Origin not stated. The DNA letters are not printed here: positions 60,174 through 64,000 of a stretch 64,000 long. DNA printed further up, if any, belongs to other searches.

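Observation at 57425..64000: Four-gene surface operon: giant beta-helix protein, two mini pilin-like proteins and the Hint/PKD protein, with a shared Q...VLES N-terminal motif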

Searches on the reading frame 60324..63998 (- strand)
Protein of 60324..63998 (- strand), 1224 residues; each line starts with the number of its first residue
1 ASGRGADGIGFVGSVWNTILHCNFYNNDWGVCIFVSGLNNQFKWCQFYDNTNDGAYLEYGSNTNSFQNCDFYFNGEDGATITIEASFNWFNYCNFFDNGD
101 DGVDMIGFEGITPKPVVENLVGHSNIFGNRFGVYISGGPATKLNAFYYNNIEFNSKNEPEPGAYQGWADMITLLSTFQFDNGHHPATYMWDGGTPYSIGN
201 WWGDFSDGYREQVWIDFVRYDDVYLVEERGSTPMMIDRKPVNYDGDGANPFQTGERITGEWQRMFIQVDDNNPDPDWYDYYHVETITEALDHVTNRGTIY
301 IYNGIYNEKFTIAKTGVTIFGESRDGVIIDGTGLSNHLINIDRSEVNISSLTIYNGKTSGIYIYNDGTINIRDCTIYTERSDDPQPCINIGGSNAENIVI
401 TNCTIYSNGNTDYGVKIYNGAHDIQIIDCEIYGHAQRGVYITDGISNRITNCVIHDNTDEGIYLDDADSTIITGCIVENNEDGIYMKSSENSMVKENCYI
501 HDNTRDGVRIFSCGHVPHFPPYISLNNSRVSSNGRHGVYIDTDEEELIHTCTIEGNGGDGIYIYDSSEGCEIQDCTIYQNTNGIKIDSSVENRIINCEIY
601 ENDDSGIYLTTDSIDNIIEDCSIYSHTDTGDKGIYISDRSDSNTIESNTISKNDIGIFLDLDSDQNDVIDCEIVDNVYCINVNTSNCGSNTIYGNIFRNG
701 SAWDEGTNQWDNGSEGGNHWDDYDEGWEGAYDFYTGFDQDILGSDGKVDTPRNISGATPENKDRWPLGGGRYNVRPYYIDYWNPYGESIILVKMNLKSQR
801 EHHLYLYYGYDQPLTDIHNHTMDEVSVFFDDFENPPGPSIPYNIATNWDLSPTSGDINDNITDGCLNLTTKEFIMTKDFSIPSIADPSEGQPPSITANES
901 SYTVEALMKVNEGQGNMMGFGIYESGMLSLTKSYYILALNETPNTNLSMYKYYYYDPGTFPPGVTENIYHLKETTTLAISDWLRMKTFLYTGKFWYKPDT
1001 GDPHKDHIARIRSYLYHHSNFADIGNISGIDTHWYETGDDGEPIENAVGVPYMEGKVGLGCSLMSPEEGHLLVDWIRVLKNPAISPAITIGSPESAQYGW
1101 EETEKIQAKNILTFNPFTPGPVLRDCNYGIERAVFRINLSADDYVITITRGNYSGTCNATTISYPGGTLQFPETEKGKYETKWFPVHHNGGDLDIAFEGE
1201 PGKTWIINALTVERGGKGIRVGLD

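Call 5: search_protein_families(library=pfam, proteins=[window:60324-63998:-], max_evalue=1)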
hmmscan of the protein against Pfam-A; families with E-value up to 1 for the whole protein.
window:60324-63998:- (1224 aa): 3 families
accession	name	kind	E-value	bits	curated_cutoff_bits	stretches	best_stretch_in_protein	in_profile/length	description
PF13229.12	Beta_helix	-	5.6e-64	215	25.9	6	524-653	12-137/158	Right handed beta helix region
PF05048.19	NosD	-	1.6e-35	122.9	23.6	3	566-724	45-211/212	Periplasmic copper-binding protein (NosD)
PF01095.25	Pectinesterase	-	0.038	13.2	27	1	284-332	13-67/298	Pectinesterase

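Call 6: search_protein_families(library=ncbifam, proteins=[window:60324-63998:-], max_evalue=1)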
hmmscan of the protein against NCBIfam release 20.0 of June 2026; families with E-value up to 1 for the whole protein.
window:60324-63998:- (1224 aa): 5 families
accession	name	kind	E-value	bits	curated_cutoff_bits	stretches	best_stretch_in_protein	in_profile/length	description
TIGR03804.1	para_beta_helix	repeat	3.3e-23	81.1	19.45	7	438-481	1-43/44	parallel beta-helix repeat protein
TIGR04247.1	NosD_copper_fam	subfamily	8.6e-19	67.3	300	3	395-620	54-279/377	nitrous oxide reductase family maturation protein NosD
TIGR03805.1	beta_helix_1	subfamily_domain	3.9e-11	42.6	141.5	3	499-602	71-173/314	parallel beta-helix domain-containing protein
NF041896.1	pecestase_PemA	equivalog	7.4e-05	21.8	700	1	285-333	44-95/365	pectinesterase PemA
TIGR03808.1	RR_plus_rpt_1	equivalog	0.25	9.9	120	1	414-488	136-210/455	TIGR03808 family TAT-translocated repetitive protein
